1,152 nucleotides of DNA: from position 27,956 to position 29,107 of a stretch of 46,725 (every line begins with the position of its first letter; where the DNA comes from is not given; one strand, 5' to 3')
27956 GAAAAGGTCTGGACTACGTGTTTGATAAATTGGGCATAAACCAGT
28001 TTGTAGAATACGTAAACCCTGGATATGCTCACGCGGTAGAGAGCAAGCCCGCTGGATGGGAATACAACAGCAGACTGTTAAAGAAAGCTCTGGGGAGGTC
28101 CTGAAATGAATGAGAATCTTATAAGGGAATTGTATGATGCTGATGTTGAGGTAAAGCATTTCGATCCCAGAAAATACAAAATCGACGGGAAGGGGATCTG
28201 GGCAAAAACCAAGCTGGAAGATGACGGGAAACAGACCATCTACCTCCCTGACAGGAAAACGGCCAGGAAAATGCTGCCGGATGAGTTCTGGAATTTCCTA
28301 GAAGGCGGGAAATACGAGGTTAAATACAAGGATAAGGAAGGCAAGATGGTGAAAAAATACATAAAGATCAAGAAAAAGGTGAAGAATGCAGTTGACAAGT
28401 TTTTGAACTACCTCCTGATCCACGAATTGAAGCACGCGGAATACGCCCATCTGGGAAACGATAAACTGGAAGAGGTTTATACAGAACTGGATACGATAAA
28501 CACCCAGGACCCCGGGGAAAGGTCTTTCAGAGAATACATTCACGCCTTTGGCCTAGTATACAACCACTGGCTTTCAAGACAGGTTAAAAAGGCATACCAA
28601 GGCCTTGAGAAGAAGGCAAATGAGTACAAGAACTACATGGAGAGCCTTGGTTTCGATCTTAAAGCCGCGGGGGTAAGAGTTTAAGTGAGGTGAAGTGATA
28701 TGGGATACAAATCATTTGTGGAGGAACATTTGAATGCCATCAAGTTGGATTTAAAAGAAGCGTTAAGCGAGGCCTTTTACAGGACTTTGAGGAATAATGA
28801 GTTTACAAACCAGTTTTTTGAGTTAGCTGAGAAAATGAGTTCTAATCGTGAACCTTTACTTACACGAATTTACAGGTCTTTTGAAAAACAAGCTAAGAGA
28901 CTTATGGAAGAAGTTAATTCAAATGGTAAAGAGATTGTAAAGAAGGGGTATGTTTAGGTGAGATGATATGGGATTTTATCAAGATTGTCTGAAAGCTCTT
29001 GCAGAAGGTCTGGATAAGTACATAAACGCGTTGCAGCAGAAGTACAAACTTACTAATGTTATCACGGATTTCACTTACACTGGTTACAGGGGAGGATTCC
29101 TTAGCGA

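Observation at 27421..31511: Unrecognisable seven-gene operon-like cluster divergent from ftsZ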

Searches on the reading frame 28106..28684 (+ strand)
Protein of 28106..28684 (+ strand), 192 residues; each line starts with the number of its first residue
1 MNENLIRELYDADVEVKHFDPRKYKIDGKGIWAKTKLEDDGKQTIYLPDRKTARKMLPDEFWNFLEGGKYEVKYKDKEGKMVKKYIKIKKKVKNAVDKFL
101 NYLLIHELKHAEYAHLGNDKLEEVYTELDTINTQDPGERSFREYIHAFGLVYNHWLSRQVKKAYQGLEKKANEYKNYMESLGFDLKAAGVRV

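Call 3: search_protein_families(library=pfam, proteins=[window:28106-28684:+], max_evalue=1)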
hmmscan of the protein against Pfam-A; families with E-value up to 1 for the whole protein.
window:28106-28684:+ (192 aa): 3 families
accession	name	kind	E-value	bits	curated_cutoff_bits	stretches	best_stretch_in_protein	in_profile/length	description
PF06037.17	DUF922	-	0.1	13.1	27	1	90-130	77-117/153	Bacterial protein of unknown function (DUF922)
PF20212.3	DUF6572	-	0.12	13.1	27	1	62-102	48-88/106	Family of unknown function (DUF6572)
PF22470.1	Histone_HNS_N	-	0.15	12.4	24.5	1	160-185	47-72/79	H-NS histone-like proteins, N-terminal domain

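Call 4: search_protein_families(library=ncbifam, proteins=[window:28106-28684:+], max_evalue=1)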
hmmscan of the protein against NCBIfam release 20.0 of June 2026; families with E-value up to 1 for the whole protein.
window:28106-28684:+ (192 aa): 2 families
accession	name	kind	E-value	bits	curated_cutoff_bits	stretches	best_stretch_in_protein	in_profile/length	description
NF008045.0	PRK10778.1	equivalog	0.036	14.3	289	0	69-94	83-108/151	RNA polymerase-binding protein DksA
NF007238.0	PRK09672.1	equivalog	0.036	13.2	274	1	90-123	155-188/309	phage exclusion protein Lit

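Call 8: search_protein_families(library=phrogs, proteins=[window:28106-28684:+], max_evalue=1)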
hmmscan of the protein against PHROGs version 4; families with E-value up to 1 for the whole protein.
window:28106-28684:+ (192 aa): 2 families
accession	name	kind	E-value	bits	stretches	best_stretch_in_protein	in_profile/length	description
phrog_3417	-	unknown function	0.018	16.4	1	144-182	65-101/151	-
phrog_8364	-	unknown function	0.17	12.3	1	141-182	43-84/234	-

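Call 9: search_protein_families(library=padloc, proteins=[window:28106-28684:+], max_evalue=1)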
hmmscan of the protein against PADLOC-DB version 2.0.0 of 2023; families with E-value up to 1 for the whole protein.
window:28106-28684:+ (192 aa): 0 families

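Call 27: search_protein_representatives(protein=window:28106-28684:+)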
Query: 192 residues. Proteins with E-value up to 0.001 (for the whole library): 3; up to 1e-10: 3; up to 1e-30: 2. The best 3 are listed.
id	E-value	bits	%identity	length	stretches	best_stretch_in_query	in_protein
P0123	7.5e-124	427.0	100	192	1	1-192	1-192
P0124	5.7e-52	192.5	57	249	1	11-190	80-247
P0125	2.2e-14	69.9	41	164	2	84-192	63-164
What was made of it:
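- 28106..28684 (+): g2: the HExxH (zincin-like) module of the A protein (192 aa). HELKH is at nt 28421-28435. Only 3 relatives were found among 1.84 billion representative proteins (call 27).
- Tried and rejected: Exhaustive HMMER of g2 against 1.84 billion representatives found 3 proteins (call 27).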

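Call 39: search_solved_structures(query=A4, max_evalue=10, show_alignments=3)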
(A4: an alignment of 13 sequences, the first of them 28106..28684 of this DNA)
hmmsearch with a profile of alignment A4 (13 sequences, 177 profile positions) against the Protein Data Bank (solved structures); distinct sequences matched with E-value up to 10: 5.
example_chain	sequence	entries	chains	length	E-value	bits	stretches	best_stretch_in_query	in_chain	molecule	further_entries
7qhy_A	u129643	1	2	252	0.16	15.3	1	96-156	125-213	Nonsense-mediated decay protein 4,Nonsense-mediated decay protein 4,Nonsense mediated mRNA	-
4pqk_A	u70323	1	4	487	0.28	14.6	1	95-169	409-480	Maltose ABC transporter periplasmic protein, Truncated replication protein RepA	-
4jiu_A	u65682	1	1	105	0.38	14.1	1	76-122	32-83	Proabylysin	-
9r1l_A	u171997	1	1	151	1.2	12.5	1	109-165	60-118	sc-apCC-4-SN38-1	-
9r1m_A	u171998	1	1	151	2.5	11.5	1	109-164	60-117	sc-apCC-4-LMF-1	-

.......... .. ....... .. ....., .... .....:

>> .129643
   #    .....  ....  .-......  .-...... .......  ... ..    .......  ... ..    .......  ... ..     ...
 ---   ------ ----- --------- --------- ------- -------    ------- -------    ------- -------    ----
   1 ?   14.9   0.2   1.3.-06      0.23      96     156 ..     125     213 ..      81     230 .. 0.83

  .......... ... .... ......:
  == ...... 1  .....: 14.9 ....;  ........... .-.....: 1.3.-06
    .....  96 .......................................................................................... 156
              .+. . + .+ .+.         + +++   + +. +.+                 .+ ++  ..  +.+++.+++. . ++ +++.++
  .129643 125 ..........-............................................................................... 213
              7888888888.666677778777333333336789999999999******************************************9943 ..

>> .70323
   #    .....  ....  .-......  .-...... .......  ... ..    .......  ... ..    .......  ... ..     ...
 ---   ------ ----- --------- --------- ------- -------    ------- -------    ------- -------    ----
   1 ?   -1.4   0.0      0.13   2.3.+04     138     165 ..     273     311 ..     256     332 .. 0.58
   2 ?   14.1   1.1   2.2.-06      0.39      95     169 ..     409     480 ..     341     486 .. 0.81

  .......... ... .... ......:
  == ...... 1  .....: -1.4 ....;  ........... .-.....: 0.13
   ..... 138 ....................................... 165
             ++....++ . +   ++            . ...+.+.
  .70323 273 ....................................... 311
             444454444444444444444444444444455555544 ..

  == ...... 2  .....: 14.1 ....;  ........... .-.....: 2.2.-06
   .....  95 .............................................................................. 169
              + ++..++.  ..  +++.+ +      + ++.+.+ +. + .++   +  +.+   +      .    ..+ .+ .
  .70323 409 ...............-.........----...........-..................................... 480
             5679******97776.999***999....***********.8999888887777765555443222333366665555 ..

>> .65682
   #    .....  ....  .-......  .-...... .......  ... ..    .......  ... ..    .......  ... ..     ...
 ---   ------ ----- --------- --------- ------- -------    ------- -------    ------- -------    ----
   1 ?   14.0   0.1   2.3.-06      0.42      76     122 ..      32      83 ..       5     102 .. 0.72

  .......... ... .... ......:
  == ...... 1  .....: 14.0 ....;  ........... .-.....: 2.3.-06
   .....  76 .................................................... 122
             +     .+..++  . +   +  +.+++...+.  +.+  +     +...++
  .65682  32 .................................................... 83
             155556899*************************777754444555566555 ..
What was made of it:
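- On Zincin / (mini)gluzincin metallopeptidases: The best PDB-profile hit is proabylysin 4jiu at E = 0.38 (call 39).
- Closest known: Small soluble zincins: minigluzincins. Same: Proabylysin is the only peptidase in the PDB profile search, at E = 0.38, which is not significant (call 39).
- The best PDB-profile hit is proabylysin at E = 0.38 (call 39).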

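Call 49: search_protein_families(library=pfam, alignment_id=A4, max_evalue=0.1)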
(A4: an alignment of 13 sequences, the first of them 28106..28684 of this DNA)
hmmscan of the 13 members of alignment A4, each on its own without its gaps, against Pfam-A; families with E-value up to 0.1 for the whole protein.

A. member 1, window:28106-28684:+ (192 aa): 0 families

B. families by the number of members that match (of 13 scanned): 7 families
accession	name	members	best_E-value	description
PF23403.1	LTI65_LTI78_N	1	0.01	LTI65/LTI78 CAP160 N-terminal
PF13083.13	KH_KhpA-B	1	0.023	KhpA/KhpB, KH domain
PF09187.15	RdDM_RDM1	1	0.027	RNA-directed DNA methylation 1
PF19603.4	DUF6108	1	0.048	Family of unknown function (DUF6108)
PF12732.12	YtxH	1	0.053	YtxH-like protein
PF07052.16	Hep_59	1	0.053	Hepatocellular carcinoma-associated antigen 59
PF00135.34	COesterase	1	0.083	Carboxylesterase family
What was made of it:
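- On Zincin / (mini)gluzincin metallopeptidases: Neither Pfam nor NCBIfam gives a peptidase hit, for g2 or for 13 family members (calls 3, 4, 49).
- No toxin or trafficking domain is matched (calls 3, 49).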

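Call 50: find_homologous_proteins(query=A4, max_evalue=0.01)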
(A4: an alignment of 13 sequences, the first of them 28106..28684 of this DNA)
Query A4 (13 sequences) (192 aa, profile of the alignment): 5 proteins with E <= 0.01 among 4062 candidates.
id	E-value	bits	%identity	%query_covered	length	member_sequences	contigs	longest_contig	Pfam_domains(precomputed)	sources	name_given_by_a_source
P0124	5.6e-39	152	54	93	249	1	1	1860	-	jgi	-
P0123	8.8e-37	145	100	100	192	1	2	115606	-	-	-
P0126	1.5e-31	128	71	100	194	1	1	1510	-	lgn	-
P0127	2.9e-15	75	39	9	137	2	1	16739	-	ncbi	-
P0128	6.7e-10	57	-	-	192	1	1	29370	-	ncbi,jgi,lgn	-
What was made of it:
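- Tried and rejected: The same search with the A-family profile found 5 proteins (call 50).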

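Call 61: predict_structure(alignment_id=A9)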
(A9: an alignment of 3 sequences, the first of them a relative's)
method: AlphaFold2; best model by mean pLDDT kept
length: 192 residues; sequences in the alignment: 3
mean_pLDDT: 44.4   pTM: 0.38
mean pLDDT of the five models: 44.4, 43.6, 42.8, 42.0, 39.5
residues with pLDDT >= 90: 0; 70-90: 6; 50-70: 60; < 50: 126
segments of 3 or more residues with pLDDT < 50: 1-14, 69-72, 85-172, 181-192
pLDDT, mean of each block of 10 residues (from residue 1): 31 53 58 61 56 58 51 60 50 41 40 35 31 33 33 33 34 49 39 24
secondary structure, 60 per line:
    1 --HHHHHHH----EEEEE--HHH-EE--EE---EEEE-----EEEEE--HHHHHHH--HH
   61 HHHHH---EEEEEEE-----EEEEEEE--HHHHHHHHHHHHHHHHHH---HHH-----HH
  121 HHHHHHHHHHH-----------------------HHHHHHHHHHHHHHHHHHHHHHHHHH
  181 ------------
elements in order: H3-9 E14-18 E34-37 E43-47 H50-56 H59-65 E69-75 E81-87 H90-107 H119-131 H155-180
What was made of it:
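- Tried and rejected: AF2 of g2 with a 3-sequence alignment gave pLDDT 44 (call 61).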

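Call 65: find_encoding_contigs(protein=P0126, flank=3000, max_places=2)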
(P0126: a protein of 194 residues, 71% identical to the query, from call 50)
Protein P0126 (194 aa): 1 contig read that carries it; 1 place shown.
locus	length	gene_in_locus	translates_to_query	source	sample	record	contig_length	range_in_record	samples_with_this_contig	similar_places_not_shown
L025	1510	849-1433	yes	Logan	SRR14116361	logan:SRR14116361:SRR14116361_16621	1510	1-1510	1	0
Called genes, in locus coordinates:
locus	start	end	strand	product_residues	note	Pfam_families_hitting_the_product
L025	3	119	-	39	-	?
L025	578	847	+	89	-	-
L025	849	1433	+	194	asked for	-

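Call 66: find_encoding_contigs(protein=P0124, flank=3000, max_places=2)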
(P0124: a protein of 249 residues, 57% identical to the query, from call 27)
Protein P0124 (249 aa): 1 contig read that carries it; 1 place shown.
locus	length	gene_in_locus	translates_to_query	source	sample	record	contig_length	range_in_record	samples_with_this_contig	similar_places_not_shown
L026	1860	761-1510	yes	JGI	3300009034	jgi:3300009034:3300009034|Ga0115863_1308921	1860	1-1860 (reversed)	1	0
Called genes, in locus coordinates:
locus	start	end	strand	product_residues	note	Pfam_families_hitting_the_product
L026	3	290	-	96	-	?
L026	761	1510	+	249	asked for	-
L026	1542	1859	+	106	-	?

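Call 78: fold_search(model_id=the predicted structure, library=pdb)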
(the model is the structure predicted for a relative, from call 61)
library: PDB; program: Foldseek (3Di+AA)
matches with E <= 10: 232; with E <= 0.001: 0
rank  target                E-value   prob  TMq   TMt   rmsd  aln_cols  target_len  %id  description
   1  9dxd_A                1.7e-01  0.06  0.12  0.06  24.9       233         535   16  attLmm bound serine integrase and RDF complex in the pre-rotation state (released 2026-01-21)
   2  9dxf_A                4.1e-01  0.04  0.12  0.05  25.4       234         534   15  attLmm bound serine integrase and RDF complex in the post-rotation state (released 2026-01-21)
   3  9dxh_A                4.4e-01  0.06  0.13  0.07  23.9       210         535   16  attPmm and attBmm bound serine integrase complex in the pre-rotation state (released 2026-01-21)
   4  2a4w_B                7.2e-01  0.20  0.16  0.22  16.4       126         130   11  Crystal Structure Of Mitomycin C-Binding Protein Complexed with Copper(II)-Bleomycin A2 (released 2006-07-18)
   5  9lm3_A                8.2e-01  0.08  0.12  0.05  13.7       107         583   15  cryo-EM structure of retron Eco2 (released 2025-09-17)
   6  6yxx_Af               8.2e-01  0.06  0.13  0.15  20.0       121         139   13  State A of the Trypanosoma brucei mitoribosomal large subunit assembly intermediate (released 2020-10-14)
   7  3zqq_C                9.3e-01  0.20  0.17  0.22  12.3        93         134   10  Crystal structure of the full-length small terminase from a SPP1-like bacteriophage (released 2011-12-28)
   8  8q84_O                1.1e+00  0.12  0.19  0.17  11.4       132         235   11  Outer kinetochore Dam1 protomer dimer Ndc80-Nuf2 coiled-coil complex (released 2023-12-06)
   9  9y66_A                1.1e+00  0.05  0.16  0.07  28.8       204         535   16  attLsym bound serine integrase complex in the dimeric state (released 2026-02-04)
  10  2a4x_A                1.1e+00  0.14  0.15  0.21  16.6       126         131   10  Crystal Structure Of Mitomycin C-Binding Protein Complexed with Metal-Free Bleomycin A2 (released 2006-07-18)
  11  6spb_X                1.2e+00  0.06  0.08  0.19  15.3       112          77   12  Pseudomonas aeruginosa 50s ribosome from a clinical isolate with a mutation in uL6 (released 2019-10-16)
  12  5mrc_S                1.3e+00  0.03  0.12  0.10  23.2       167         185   16  Structure of the yeast mitochondrial ribosome - Class A (released 2017-02-15)
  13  1kmz                  1.4e+00  0.13  0.16  0.23  16.0       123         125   12  MOLECULAR BASIS OF MITOMYCIN C RESICTANCE IN STREPTOMYCES: CRYSTAL STRUCTURES OF THE MRD PROTEIN WITH AND WITHOUT A DRUG (released 2002-07-19)
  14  3zqq_A                1.4e+00  0.11  0.16  0.21  13.7        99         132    9  Crystal structure of the full-length small terminase from a SPP1-like bacteriophage (released 2011-12-28)
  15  8yp1_A                1.4e+00  0.08  0.17  0.14  20.6       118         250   13  Crystal structure of HARS WHEP domain fused with Fc (released 2025-02-12)
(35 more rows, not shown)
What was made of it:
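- AF2 models were too poor to test the fold: g2 has pLDDT 44 (calls 61, 78).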

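Call 108: search_dna_similar(query=window:28106-28684:+, collection=phages, mode=protein, max_evalue=0.01, max_rows=5)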
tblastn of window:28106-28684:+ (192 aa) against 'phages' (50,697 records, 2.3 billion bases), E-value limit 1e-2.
No match.

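Call 110: search_dna_similar(query=window:28106-28684:+, collection=plasmids, mode=protein, max_evalue=0.01, max_rows=5)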
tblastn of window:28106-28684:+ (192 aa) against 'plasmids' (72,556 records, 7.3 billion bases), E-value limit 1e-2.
No match.

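Call 112: find_related_loci(query=A9, collection=viral_contigs, flank=5000)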
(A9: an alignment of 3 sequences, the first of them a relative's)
Query A9 (192 aa) in viral_contigs; peptide patterns used: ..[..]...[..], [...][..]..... (x = any residue, [..] = any of these).
224 stretches matched a pattern, but none encodes a relative of the query by tblastn (E <= 1e-3).

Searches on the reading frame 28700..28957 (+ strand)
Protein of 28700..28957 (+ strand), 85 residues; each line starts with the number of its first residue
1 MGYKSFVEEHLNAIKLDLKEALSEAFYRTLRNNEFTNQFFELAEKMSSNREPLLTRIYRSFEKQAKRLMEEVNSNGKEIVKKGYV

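Call 3: search_protein_families(library=pfam, proteins=[window:28700-28957:+], max_evalue=1)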
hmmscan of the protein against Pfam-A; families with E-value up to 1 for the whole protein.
window:28700-28957:+ (85 aa): 7 families
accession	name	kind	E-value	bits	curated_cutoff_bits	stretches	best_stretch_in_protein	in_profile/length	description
PF09447.15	Cnl2_NKP2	-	0.0041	17.6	27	1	37-75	22-59/65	Cnl2/NKP2 family protein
PF13256.11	DUF4047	-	0.0051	17.3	22.1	1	10-81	39-110/125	Domain of unknown function (DUF4047)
PF15463.11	ECM11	-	0.024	15.6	27.1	1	33-81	73-120/133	Extracellular mutant protein 11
PF24293.1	TPR_Edg1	-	0.045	13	27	1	30-73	85-128/397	Edg1, TPR repeats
PF02617.22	ClpS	-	0.052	13.8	23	1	54-82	25-53/80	ATP-dependent Clp protease adaptor protein ClpS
PF05396.16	Phage_T7_Capsid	-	0.078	13.8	27.1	1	8-82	19-99/188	Phage T7 capsid assembly protein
PF07041.16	DUF1327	-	0.11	13.2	25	1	13-60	39-86/93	Protein of unknown function (DUF1327)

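Call 4: search_protein_families(library=ncbifam, proteins=[window:28700-28957:+], max_evalue=1)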
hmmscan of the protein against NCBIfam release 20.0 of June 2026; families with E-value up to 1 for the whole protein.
window:28700-28957:+ (85 aa): 1 family
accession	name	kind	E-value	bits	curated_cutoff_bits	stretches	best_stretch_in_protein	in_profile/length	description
TIGR03321.1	alt_F1F0_F0_B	exception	0.019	14.7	224.7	1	21-82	44-105/246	alternate F1F0 ATPase, F0 subunit B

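Call 8: search_protein_families(library=phrogs, proteins=[window:28700-28957:+], max_evalue=1)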
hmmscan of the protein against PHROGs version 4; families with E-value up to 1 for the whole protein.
window:28700-28957:+ (85 aa): 1 family
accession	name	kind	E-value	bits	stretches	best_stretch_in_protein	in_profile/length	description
phrog_27368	-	other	0.045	14.8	1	53-82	41-70/102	ATP-dependent protease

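Call 9: search_protein_families(library=padloc, proteins=[window:28700-28957:+], max_evalue=1)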
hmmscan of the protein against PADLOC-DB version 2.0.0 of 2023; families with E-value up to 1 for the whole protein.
window:28700-28957:+ (85 aa): 1 family
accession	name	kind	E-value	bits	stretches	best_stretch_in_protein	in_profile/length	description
PDLC03841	LeoBC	-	0.035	11.2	1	6-80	357-435/601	-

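Call 103: list_cluster_members(proteins=[window:28700-28957:+, window:27841-28104:+, window:27832-28104:+, window:29782-30420:+, window:30431-30898:+])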
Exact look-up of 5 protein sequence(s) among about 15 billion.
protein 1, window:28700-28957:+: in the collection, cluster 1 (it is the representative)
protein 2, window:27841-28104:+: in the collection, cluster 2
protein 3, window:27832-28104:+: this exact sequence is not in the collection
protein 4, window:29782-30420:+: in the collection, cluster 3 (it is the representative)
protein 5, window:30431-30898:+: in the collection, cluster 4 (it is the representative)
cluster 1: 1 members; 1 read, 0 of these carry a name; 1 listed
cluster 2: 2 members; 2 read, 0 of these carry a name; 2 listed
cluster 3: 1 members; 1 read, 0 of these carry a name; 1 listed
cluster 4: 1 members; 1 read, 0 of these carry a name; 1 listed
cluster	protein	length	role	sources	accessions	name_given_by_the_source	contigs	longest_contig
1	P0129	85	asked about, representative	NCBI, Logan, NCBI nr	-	-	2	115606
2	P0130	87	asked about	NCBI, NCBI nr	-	-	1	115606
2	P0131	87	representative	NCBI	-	-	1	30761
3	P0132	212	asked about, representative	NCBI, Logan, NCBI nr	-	-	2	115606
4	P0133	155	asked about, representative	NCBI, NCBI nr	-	-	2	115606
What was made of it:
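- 28700..28957 (+): g3: an 85-aa helical ORF specific to this strain. It lies between two copies of the A-to-B junction sequence (28679-28706 and 28952-28974). It forms a singleton protein cluster (call 103).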
